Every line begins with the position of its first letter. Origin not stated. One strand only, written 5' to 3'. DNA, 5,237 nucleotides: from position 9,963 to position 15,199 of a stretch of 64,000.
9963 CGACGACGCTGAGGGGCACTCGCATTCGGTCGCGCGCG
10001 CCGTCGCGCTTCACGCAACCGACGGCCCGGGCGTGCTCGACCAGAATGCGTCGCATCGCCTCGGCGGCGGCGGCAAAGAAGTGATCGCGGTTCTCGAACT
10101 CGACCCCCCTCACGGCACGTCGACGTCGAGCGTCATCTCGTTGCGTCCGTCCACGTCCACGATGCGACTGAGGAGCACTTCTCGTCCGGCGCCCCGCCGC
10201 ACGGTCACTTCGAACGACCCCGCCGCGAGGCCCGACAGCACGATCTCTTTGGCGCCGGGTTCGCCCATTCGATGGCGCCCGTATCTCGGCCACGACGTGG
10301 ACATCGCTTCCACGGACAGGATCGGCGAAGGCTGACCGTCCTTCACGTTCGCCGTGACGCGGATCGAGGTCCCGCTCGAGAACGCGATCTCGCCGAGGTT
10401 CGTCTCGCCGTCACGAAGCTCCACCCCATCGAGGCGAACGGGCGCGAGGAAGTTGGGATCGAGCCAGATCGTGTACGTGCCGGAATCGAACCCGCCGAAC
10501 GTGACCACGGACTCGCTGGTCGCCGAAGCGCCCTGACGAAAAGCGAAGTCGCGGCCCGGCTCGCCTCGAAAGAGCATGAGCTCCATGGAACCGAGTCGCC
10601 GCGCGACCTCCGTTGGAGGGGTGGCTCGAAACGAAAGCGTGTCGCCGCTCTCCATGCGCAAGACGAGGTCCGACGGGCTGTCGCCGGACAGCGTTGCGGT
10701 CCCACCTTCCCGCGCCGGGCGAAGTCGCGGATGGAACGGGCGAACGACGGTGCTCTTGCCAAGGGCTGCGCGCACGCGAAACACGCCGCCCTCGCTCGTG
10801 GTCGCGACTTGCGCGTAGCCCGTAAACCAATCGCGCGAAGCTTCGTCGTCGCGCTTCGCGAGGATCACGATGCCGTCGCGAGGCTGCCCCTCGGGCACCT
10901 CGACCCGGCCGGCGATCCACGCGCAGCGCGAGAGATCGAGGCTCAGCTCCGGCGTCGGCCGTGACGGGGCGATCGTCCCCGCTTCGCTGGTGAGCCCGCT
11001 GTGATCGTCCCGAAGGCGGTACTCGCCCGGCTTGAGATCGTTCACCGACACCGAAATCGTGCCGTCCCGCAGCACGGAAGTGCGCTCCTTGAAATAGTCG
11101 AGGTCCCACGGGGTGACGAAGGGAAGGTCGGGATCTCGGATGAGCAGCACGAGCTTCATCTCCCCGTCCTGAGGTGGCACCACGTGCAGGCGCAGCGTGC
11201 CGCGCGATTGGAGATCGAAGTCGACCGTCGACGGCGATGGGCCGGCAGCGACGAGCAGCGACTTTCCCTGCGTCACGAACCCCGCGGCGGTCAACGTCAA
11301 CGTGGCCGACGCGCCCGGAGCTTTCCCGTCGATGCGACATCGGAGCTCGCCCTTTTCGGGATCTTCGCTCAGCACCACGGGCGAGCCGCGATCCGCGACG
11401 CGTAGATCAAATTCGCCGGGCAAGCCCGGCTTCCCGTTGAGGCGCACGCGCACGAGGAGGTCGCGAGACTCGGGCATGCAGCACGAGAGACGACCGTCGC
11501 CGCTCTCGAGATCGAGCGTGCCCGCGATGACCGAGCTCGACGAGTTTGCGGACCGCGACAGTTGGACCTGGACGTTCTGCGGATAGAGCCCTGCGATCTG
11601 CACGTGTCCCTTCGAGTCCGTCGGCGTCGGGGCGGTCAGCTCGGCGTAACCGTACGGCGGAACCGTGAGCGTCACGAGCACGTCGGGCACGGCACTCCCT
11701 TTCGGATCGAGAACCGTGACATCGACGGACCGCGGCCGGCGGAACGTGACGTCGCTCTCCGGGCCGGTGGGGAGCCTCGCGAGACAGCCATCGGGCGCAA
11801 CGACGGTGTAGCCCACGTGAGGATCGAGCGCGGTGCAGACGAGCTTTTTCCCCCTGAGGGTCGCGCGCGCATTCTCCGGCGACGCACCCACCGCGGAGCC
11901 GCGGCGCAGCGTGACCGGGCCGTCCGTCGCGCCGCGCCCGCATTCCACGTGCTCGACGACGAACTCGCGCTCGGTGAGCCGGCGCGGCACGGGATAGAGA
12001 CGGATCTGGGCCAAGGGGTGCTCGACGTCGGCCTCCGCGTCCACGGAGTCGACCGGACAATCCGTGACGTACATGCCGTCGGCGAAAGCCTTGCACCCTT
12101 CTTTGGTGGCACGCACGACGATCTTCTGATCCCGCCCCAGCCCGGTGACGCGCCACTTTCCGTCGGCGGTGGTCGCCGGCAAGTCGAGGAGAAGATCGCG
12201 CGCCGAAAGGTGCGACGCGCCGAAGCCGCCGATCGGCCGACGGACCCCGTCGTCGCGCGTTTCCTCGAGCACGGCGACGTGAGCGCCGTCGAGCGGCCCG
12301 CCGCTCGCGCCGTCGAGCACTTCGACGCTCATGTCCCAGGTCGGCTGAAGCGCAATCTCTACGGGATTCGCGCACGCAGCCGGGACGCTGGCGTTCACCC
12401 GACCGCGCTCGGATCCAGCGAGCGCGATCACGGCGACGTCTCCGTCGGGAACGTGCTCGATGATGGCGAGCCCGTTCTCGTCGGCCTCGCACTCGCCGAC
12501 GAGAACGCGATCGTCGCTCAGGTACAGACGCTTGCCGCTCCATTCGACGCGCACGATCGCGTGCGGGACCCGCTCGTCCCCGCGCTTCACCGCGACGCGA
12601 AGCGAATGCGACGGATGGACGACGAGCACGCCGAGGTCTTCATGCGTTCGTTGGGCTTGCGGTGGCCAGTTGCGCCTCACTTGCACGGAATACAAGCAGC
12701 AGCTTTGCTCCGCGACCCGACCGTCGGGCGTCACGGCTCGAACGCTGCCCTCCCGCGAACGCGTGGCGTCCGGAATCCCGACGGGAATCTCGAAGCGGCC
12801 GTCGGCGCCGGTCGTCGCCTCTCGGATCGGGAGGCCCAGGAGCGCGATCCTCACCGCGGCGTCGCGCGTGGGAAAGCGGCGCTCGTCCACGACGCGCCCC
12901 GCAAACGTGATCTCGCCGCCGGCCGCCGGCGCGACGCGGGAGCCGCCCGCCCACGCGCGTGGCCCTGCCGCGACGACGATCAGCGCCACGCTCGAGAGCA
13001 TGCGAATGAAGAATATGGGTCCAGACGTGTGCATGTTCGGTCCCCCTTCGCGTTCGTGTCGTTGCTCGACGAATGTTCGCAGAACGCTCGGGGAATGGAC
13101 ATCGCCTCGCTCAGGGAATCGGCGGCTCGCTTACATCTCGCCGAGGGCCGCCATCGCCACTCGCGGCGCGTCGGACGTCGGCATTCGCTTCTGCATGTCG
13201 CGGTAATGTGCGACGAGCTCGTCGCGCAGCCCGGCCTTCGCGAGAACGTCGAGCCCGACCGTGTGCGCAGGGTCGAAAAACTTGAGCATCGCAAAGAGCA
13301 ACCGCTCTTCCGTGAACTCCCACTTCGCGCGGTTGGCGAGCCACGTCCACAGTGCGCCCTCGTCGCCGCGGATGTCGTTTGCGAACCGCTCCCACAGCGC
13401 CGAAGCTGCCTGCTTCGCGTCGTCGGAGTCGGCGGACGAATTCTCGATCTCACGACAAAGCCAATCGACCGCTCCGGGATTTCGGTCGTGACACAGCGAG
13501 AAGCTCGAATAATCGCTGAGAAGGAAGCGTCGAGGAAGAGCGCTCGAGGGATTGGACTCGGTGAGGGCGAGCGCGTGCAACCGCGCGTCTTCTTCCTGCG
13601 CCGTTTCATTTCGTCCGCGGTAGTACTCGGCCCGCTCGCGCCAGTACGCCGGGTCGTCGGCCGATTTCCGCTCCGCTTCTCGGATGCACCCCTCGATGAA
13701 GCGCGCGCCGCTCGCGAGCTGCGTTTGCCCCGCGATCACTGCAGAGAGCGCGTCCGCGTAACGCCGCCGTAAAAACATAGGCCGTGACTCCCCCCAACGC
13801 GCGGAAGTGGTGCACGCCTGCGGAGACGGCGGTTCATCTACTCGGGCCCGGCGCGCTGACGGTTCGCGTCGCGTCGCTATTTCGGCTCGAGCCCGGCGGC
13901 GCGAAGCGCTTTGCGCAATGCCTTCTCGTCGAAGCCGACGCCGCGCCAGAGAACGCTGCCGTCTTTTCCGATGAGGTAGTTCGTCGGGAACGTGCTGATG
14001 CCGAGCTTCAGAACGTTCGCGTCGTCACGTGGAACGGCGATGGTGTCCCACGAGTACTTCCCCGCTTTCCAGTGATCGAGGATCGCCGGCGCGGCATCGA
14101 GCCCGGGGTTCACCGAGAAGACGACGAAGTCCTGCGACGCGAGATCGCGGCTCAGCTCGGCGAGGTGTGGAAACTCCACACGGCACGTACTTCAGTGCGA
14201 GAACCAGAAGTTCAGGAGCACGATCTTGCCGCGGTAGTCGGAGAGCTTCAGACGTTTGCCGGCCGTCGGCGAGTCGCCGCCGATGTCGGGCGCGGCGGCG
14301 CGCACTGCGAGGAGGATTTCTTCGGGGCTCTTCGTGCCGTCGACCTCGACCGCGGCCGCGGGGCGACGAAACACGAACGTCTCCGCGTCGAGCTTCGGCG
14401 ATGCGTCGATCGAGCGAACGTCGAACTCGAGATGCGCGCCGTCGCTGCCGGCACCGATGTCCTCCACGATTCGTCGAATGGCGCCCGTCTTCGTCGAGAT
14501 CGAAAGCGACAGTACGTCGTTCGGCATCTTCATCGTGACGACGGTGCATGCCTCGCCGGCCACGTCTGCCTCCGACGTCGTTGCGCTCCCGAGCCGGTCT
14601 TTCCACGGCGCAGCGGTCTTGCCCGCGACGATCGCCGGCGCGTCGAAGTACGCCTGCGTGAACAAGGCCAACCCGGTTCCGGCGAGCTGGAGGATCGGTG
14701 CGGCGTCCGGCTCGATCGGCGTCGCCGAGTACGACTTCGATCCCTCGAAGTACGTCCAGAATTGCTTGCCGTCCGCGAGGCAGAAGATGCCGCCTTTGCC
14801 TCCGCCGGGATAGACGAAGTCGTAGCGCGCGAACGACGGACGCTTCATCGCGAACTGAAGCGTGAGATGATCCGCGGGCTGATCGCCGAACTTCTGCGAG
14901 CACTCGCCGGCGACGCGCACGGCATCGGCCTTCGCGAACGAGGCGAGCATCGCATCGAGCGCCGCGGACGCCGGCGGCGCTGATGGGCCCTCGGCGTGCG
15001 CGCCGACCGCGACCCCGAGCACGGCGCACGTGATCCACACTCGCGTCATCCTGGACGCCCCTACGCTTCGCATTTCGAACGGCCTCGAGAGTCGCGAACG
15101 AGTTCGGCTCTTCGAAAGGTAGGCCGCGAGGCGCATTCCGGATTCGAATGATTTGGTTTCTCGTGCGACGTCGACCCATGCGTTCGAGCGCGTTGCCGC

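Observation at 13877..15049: Candidate selenocysteine-containing TlpA-like redoxin: UGA in place of the first Cys of CxxC, with a SECIS-like hairpin 10 nt downstream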

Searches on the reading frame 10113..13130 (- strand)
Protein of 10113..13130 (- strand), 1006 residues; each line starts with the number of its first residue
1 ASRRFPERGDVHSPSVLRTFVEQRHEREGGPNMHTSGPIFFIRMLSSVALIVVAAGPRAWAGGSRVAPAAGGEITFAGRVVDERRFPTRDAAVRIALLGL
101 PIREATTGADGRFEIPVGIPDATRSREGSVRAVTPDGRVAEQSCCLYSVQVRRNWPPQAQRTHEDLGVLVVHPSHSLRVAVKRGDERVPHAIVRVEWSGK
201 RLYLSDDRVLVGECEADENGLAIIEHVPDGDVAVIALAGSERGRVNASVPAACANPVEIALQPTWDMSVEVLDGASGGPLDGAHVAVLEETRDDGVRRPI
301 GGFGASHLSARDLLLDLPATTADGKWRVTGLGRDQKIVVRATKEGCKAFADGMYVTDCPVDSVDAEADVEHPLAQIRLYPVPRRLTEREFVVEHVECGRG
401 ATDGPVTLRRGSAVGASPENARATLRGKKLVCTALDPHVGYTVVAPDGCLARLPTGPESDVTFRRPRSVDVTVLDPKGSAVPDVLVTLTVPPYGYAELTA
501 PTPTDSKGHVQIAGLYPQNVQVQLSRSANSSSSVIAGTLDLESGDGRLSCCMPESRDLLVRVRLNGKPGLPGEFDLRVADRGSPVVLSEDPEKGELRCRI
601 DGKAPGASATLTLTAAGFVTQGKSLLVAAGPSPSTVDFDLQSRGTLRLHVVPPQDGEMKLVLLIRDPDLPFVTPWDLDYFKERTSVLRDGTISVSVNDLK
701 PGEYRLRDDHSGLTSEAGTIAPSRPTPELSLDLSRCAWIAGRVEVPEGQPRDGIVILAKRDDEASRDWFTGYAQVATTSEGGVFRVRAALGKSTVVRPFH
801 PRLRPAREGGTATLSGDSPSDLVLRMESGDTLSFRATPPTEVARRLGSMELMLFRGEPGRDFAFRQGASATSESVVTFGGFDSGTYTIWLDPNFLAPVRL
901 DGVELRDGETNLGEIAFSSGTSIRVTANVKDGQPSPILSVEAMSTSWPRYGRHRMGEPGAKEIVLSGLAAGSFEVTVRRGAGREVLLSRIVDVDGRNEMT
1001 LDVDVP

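Call 37: search_protein_families(library=pfam, proteins=[window:10113-13130:-], max_evalue=0.00001)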
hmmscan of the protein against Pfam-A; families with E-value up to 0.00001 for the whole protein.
window:10113-13130:- (1006 aa): 1 family
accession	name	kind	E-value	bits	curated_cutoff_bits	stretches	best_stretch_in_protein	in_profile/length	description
PF13620.12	CarboxypepD_reg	-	4.4e-17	62.6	32.3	0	469-531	2-61/82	Carboxypeptidase regulatory-like domain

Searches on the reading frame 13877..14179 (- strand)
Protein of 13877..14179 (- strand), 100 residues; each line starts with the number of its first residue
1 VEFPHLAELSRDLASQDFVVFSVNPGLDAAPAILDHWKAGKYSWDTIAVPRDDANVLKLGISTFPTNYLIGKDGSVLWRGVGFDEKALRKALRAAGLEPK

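Call 66: list_cluster_members(proteins=[P0001, window:13877-14179:-])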
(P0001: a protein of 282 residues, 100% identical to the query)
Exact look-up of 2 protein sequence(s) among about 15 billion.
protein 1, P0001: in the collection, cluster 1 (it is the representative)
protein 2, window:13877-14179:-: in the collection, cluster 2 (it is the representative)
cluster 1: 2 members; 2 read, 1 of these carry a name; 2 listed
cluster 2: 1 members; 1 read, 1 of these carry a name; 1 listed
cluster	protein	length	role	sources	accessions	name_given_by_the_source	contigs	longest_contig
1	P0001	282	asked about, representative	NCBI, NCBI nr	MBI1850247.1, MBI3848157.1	MAG: hypothetical protein HYR85_07875 [Planctomycetes bacterium] | hypothetical protein [Planctomycetota bacterium]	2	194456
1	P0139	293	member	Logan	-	-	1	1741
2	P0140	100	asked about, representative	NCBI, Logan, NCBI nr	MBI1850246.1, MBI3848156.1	MAG: hypothetical protein HYR85_07870 [Planctomycetes bacterium] | hypothetical protein [Planctomycetota bacterium]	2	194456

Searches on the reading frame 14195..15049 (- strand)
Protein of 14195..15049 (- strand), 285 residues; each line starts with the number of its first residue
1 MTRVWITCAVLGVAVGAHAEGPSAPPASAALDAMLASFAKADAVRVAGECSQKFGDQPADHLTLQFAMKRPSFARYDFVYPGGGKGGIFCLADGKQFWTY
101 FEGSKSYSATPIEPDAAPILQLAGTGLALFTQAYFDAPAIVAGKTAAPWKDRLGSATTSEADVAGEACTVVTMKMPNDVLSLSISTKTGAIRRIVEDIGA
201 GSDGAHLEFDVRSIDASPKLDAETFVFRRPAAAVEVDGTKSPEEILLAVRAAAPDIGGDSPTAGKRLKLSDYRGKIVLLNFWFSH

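Call 27: search_protein_representatives(protein=window:14195-15049:-)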
Query: 285 residues. Proteins with E-value up to 0.001 (for the whole library): 130; up to 1e-10: 14; up to 1e-30: 3. The best 130 are listed.
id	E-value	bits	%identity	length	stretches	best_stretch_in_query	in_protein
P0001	5.2e-183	623.3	100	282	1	4-285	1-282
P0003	1.5e-66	241.3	47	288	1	8-285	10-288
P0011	5.4e-55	203.4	40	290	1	7-285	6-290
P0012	2.6e-27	112.6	45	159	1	90-227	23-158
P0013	2.1e-16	76.8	30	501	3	216-284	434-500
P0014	9.3e-16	74.7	29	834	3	12-282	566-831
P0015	1.3e-14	70.9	31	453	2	19-282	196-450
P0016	1.5e-14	70.7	32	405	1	9-283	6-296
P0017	6.3e-14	68.7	31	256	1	34-283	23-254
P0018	1.9e-13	67.1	43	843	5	246-283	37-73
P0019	1.2e-12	64.5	29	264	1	27-285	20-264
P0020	7.3e-12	61.9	41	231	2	207-284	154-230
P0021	2.0e-11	60.5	35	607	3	213-283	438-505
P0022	4.7e-11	59.3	45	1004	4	240-283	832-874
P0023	2.0e-10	57.2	34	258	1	63-283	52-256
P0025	4.7e-10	56.0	32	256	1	27-283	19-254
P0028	1.1e-09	54.7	37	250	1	27-283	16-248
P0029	1.4e-09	54.5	34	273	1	11-283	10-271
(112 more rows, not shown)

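Call 41: find_encoding_contigs(protein=P0019, flank=3000, max_places=3)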
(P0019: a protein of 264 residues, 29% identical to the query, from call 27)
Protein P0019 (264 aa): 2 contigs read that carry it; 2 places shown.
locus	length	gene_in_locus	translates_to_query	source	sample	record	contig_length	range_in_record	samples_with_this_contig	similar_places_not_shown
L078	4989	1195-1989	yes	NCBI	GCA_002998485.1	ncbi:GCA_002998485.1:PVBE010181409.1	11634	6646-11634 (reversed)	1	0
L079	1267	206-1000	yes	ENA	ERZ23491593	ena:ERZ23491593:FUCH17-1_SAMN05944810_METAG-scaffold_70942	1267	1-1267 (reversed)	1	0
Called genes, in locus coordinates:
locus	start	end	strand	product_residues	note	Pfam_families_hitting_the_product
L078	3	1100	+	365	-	?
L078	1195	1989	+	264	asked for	PF09865:DUF2092 (faint), PF00578:AhpC-TSA (weak)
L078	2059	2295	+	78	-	PF00578:AhpC-TSA (weak)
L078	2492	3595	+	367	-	PF00578:AhpC-TSA, PF08534:Redoxin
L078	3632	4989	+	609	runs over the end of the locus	PF13522:GATase_6, PF13537:GATase_7, PF01380:SIS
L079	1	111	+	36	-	?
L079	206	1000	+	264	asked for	PF09865:DUF2092 (faint), PF00578:AhpC-TSA (weak)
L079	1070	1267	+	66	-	?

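Call 47: find_encoding_contigs(protein=P0011, flank=6000, max_places=2)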
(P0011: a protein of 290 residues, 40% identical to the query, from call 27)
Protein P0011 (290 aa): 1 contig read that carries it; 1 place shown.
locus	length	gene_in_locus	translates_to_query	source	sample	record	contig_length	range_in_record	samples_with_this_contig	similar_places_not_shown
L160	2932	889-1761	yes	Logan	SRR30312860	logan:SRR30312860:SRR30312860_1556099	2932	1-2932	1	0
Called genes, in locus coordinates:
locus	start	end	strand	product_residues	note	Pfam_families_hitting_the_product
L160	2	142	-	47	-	?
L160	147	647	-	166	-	PF19780:DUF6265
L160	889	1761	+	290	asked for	PF09865:DUF2092 (faint)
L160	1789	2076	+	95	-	PF08534:Redoxin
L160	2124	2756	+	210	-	PF00440:TetR_N, PF17932:TetR_C_24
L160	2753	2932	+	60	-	?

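Call 48: find_encoding_contigs(protein=P0025, flank=6000, max_places=2)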
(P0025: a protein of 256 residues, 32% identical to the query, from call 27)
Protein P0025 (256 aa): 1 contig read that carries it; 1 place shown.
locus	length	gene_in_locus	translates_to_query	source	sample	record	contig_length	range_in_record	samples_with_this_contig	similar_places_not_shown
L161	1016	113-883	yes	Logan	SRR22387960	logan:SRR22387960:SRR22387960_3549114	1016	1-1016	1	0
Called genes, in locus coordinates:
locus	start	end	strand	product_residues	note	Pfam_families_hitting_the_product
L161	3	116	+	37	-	?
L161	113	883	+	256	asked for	PF09865:DUF2092, PF00578:AhpC-TSA, PF08534:Redoxin (weak)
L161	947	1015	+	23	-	?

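Call 49: find_encoding_contigs(protein=P0029, flank=6000, max_places=2)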
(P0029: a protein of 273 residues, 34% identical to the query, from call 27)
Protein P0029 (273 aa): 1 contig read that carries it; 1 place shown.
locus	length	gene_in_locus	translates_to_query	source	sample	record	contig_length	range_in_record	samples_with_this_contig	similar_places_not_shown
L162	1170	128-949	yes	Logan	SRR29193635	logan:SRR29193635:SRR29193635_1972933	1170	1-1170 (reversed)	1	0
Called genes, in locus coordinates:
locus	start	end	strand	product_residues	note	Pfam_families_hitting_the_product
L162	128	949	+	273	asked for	-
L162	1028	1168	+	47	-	?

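Call 50: find_encoding_contigs(protein=P0028, flank=6000, max_places=2)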
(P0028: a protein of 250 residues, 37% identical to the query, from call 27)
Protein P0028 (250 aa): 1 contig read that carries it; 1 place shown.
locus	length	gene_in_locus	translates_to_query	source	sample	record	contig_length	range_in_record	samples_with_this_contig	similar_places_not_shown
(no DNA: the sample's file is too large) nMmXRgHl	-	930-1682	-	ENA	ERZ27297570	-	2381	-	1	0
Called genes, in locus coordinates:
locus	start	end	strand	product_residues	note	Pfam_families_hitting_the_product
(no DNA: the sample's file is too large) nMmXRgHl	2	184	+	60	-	?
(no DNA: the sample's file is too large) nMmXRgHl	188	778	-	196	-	-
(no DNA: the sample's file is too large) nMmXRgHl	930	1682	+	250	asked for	PF09865:DUF2092 (weak), PF00578:AhpC-TSA, PF08534:Redoxin (weak)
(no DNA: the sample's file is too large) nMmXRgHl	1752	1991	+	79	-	PF00578:AhpC-TSA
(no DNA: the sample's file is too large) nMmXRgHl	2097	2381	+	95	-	?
